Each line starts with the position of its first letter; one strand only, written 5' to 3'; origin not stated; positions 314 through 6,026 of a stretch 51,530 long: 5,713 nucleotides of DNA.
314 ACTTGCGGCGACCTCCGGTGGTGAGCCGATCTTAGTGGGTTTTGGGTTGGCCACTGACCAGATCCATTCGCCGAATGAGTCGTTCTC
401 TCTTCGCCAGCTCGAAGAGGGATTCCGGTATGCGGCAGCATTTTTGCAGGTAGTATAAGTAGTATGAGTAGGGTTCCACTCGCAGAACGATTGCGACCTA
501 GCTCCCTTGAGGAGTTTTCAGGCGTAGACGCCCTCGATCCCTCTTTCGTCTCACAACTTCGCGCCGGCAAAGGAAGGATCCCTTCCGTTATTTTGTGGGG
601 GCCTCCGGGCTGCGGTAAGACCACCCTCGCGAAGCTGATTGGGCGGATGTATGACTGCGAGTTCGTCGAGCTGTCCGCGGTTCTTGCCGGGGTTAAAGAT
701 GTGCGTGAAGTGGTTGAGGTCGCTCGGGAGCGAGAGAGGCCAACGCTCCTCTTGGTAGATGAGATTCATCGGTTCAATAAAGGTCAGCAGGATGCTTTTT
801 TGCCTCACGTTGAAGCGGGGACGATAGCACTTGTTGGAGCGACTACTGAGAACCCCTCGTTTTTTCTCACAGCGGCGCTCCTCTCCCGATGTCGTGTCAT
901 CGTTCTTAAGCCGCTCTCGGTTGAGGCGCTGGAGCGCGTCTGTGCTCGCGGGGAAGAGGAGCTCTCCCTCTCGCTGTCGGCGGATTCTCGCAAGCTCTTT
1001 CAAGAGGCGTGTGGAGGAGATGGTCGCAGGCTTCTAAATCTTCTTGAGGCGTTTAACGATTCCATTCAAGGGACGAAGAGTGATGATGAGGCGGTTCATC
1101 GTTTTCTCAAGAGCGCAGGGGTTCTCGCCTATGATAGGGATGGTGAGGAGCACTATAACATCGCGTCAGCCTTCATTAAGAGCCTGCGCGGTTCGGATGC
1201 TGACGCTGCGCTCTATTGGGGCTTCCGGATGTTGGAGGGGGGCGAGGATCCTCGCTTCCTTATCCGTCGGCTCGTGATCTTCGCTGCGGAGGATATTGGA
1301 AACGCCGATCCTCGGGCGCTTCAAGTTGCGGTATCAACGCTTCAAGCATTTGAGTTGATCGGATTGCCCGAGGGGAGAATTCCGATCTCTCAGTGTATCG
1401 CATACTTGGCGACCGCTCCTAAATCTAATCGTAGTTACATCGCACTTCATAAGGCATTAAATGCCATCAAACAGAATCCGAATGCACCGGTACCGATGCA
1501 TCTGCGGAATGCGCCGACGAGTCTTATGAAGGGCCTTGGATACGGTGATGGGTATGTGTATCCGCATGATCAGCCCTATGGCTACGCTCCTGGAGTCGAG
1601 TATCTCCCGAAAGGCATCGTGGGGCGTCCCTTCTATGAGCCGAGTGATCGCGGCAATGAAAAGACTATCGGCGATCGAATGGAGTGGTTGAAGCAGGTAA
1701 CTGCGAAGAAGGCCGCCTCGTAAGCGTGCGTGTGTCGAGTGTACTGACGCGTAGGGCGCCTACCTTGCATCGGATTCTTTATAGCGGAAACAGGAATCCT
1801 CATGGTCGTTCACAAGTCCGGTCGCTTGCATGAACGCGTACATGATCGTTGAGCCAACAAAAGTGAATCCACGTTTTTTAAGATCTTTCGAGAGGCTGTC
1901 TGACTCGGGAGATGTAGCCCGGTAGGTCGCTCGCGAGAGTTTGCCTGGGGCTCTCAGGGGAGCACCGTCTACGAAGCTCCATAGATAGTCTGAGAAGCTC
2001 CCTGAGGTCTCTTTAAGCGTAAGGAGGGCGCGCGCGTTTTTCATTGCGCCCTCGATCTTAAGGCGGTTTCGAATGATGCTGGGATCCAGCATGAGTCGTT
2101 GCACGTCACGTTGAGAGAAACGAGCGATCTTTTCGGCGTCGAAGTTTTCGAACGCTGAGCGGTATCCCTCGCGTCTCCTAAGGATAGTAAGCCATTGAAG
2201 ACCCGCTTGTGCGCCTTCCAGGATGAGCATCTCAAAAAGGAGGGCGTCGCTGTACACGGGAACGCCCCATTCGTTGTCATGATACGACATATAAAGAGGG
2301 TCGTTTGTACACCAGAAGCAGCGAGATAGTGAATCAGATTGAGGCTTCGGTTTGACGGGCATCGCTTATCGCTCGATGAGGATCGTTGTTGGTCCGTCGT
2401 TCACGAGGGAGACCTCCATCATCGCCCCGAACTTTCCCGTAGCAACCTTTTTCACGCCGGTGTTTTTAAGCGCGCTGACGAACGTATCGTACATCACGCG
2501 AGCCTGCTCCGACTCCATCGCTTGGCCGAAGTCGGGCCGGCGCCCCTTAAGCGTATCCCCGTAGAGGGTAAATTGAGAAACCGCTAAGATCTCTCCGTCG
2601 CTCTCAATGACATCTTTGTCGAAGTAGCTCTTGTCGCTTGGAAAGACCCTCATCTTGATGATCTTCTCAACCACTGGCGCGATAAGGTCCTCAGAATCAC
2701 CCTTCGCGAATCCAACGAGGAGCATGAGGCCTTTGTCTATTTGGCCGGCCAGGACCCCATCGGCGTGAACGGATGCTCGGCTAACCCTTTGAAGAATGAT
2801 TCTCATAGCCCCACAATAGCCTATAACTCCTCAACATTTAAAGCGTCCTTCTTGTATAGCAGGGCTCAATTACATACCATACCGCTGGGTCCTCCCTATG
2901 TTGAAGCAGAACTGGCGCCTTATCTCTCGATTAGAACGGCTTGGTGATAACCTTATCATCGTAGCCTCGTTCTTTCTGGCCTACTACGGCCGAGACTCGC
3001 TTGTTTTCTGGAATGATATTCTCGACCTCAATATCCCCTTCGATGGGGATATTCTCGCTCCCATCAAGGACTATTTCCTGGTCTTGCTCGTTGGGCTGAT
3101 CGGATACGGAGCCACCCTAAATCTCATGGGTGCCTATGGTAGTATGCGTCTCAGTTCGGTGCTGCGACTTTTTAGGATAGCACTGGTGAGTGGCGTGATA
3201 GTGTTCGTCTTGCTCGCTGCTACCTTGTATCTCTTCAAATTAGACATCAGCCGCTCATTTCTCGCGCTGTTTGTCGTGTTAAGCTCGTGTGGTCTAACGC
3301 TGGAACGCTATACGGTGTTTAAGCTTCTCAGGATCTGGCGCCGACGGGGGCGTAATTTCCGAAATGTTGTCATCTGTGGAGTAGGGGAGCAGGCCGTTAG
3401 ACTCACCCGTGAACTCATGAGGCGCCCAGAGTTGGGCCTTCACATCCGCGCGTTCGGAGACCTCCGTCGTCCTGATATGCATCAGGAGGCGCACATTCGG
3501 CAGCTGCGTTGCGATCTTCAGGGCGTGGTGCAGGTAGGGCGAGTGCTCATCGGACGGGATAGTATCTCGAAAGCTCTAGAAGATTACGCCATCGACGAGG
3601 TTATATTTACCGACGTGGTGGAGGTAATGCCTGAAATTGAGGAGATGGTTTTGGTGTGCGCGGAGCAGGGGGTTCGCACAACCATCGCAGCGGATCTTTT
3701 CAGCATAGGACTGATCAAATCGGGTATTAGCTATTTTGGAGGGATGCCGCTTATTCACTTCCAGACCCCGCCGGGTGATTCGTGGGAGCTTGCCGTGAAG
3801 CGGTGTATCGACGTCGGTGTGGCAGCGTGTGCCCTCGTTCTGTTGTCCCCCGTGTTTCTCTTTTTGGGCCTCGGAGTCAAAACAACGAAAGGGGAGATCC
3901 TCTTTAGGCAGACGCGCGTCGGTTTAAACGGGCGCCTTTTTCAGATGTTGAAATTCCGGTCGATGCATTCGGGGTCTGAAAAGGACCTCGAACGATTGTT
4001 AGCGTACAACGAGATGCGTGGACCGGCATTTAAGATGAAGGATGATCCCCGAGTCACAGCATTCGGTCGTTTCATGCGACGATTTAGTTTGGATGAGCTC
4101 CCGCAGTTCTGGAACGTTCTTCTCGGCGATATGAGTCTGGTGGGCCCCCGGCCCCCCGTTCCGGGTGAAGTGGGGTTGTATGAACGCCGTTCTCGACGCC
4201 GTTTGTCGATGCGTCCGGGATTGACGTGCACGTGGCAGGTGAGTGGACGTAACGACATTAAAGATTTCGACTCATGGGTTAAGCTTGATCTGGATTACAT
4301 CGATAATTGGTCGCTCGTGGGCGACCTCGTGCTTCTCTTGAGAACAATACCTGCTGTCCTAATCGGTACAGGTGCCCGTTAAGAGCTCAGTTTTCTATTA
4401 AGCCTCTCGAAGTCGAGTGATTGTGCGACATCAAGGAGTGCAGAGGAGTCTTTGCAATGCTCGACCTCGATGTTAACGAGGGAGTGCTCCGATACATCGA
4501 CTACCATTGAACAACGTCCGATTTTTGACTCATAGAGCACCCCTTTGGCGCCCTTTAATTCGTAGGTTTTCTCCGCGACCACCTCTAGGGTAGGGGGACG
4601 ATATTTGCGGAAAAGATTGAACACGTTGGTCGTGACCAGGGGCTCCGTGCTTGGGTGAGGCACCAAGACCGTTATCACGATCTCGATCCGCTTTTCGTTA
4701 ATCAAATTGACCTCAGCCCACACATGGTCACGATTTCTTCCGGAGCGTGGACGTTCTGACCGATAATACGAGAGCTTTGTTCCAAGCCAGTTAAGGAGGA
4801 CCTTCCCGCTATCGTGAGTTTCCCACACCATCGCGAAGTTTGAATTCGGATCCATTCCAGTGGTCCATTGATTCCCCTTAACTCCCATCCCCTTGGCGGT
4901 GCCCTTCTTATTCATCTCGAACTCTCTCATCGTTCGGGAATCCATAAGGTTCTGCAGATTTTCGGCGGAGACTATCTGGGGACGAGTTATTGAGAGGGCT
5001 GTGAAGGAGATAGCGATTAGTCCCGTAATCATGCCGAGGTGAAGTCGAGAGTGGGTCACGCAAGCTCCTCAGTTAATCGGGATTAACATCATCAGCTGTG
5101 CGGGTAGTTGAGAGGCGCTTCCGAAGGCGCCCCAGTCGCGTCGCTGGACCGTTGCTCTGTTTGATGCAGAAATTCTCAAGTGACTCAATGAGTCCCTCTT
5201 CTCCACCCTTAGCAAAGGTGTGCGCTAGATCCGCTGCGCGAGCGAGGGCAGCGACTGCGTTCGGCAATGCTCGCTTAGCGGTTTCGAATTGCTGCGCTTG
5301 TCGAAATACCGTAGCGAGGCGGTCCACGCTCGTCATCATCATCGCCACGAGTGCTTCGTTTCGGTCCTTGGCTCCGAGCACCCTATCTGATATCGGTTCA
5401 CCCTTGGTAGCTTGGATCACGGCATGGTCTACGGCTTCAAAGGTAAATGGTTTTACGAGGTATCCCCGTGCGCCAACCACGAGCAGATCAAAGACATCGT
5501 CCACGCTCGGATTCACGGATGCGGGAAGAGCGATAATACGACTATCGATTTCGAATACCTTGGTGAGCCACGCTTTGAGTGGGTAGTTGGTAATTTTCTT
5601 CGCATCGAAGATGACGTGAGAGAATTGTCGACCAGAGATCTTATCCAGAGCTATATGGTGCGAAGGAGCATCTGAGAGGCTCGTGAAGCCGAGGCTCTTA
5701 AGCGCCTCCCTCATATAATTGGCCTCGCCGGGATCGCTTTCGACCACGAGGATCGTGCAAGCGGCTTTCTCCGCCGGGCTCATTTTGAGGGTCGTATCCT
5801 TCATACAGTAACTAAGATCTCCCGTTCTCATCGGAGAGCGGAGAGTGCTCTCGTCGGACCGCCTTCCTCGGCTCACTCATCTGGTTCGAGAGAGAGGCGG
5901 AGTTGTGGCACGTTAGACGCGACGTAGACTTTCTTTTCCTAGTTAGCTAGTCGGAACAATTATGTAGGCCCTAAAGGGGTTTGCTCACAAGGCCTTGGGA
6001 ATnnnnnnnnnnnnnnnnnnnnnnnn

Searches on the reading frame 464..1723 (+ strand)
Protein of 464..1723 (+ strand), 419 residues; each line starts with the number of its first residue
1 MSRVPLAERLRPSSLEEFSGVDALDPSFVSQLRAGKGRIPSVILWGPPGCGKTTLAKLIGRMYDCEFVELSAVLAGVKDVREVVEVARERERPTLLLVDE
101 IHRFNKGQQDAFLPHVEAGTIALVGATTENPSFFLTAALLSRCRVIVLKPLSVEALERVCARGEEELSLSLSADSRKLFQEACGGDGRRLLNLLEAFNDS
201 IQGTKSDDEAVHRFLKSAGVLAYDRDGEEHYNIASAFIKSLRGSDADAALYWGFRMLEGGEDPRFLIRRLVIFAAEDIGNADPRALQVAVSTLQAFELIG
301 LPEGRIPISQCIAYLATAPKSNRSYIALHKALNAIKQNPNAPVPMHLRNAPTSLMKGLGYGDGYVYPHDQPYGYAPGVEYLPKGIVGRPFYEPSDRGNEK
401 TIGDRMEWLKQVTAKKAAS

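Call 24: search_protein_families(library=pfam, proteins=[window:464-1723:+], max_evalue=0.001)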
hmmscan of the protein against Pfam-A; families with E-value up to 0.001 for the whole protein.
window:464-1723:+ (419 aa): 9 families
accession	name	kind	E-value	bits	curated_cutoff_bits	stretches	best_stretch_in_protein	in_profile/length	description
PF12002.13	MgsA_C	-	2.7e-66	223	27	1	243-409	1-166/167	MgsA AAA+ ATPase C terminal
PF16193.11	AAA_assoc_2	-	2.5e-17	63.3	34.3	1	167-242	3-81/81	AAA C-terminal domain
PF00004.35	AAA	-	8.3e-16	59.1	21.2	1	42-150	1-130/131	ATPase family associated with various cellular activities (AAA)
PF05496.18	RuvB_N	-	8.8e-12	45.5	27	1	10-124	1-116/159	Holliday junction DNA helicase RuvB P-loop domain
PF13191.12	AAA_16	-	2.9e-06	28.3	32.6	0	33-59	18-44/167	AAA ATPase domain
PF13401.12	AAA_22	-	5e-05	24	27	0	42-68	8-37/130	AAA domain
PF07728.20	AAA_5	-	6e-05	23.5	22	0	42-69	2-30/139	AAA domain (dynein-related subfamily)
PF13238.12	AAA_18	-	0.0004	21.3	29.4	1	42-91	1-36/128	AAA domain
PF13173.12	AAA_14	-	0.00093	19.6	27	0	42-152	5-124/129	AAA domain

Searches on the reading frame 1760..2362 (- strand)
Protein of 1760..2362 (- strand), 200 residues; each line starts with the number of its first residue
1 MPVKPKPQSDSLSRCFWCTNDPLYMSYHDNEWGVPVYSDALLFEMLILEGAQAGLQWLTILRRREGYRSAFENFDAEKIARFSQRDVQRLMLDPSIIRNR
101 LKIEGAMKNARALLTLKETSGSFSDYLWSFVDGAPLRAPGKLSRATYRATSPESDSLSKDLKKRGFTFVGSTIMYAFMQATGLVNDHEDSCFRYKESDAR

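Call 24: search_protein_families(library=pfam, proteins=[window:1760-2362:-], max_evalue=0.001)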
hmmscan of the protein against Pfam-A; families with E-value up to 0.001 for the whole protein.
window:1760-2362:- (200 aa): 1 family
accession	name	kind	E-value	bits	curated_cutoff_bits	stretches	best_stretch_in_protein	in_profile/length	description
PF03352.18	Adenine_glyco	-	2.4e-76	256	25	1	17-193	1-176/177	Methyladenine glycosylase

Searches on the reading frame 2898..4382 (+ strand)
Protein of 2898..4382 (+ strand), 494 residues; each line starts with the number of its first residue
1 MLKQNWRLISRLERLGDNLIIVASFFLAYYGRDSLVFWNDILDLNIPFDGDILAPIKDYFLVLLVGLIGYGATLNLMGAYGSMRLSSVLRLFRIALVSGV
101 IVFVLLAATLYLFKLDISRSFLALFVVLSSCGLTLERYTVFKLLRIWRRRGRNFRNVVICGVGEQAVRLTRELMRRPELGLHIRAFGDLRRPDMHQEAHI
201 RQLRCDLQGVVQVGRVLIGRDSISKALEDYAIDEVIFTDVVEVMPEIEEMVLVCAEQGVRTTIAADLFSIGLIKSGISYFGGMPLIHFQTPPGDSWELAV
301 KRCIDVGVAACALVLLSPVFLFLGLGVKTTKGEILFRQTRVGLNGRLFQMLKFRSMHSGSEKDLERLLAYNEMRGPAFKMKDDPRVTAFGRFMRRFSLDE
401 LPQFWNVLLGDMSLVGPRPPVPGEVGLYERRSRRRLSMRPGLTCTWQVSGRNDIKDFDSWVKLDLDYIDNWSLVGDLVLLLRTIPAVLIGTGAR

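Call 24: search_protein_families(library=pfam, proteins=[window:2898-4382:+], max_evalue=0.001)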
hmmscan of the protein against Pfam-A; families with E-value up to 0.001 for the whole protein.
window:2898-4382:+ (494 aa): 2 families
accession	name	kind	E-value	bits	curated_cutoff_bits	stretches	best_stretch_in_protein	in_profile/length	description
PF02397.22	Bac_transf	-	1.9e-63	213.7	27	1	301-488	1-178/179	Bacterial sugar transferase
PF13727.12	CoA_binding_3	-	1.4e-17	64.7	25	1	76-198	2-121/175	CoA-binding domain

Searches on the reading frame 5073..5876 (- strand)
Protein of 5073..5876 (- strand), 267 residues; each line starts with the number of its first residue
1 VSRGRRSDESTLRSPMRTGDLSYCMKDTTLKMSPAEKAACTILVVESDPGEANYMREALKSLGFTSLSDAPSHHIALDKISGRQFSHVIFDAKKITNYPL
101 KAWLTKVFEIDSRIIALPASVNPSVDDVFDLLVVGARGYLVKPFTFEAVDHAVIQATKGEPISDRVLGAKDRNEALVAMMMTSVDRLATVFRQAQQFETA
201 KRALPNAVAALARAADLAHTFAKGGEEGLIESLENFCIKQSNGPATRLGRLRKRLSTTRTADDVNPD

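Call 24: search_protein_families(library=pfam, proteins=[window:5073-5876:-], max_evalue=0.001)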
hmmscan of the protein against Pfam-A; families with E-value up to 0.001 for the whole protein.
window:5073-5876:- (267 aa): 1 family
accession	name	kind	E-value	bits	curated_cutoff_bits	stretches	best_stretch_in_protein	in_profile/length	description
PF00072.30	Response_reg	-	1.2e-05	25.9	30.2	1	42-152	1-109/111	Response regulator receiver domain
